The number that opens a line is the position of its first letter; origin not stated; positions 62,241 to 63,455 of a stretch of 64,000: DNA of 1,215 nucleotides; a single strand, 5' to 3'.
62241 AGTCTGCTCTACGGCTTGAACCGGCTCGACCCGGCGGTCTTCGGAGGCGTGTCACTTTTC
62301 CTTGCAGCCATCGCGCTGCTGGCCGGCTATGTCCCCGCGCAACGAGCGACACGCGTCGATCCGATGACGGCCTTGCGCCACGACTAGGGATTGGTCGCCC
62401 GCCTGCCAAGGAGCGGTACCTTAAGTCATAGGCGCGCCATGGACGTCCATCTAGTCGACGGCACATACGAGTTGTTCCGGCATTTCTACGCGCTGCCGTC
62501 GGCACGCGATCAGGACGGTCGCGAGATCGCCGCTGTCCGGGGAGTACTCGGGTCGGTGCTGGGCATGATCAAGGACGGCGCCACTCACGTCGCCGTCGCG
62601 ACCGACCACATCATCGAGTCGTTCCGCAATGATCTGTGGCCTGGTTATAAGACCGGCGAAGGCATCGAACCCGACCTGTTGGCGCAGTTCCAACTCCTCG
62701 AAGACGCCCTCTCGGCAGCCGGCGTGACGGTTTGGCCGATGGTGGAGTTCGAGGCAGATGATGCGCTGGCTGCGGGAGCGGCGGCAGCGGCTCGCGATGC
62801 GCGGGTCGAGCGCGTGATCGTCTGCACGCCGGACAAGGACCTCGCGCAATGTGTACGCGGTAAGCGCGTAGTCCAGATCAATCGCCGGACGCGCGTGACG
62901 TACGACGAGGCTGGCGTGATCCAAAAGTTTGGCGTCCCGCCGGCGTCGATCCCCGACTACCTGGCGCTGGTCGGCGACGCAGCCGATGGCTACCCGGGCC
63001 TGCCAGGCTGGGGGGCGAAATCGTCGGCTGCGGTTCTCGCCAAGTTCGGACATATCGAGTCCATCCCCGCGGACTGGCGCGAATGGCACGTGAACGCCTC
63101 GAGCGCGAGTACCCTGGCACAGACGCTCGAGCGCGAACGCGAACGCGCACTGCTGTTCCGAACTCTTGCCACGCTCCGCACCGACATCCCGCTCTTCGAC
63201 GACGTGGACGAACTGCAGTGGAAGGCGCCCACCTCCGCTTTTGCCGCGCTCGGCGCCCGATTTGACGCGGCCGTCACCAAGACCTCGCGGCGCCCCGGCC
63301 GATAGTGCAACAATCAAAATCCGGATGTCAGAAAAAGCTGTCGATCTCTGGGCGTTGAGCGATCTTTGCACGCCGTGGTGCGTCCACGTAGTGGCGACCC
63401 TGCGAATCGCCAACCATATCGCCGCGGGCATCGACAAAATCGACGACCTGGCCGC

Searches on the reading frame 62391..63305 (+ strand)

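Call 36: search_protein_families(library=pfam, proteins=[window:62391-63305:+], max_evalue=0.00001)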
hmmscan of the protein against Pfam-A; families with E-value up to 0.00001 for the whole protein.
window:62391-63305:+ (304 aa): 2 families
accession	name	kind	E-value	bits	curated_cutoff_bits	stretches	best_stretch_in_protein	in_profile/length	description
PF02739.22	5_3_exonuc_N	-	3.9e-32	111.7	34.3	1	19-181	2-164/164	5'-3' exonuclease, N-terminal resolvase-like domain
PF01367.25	5_3_exonuc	-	1.2e-21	77.4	40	1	182-281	1-95/97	5'-3' exonuclease, C-terminal SAM fold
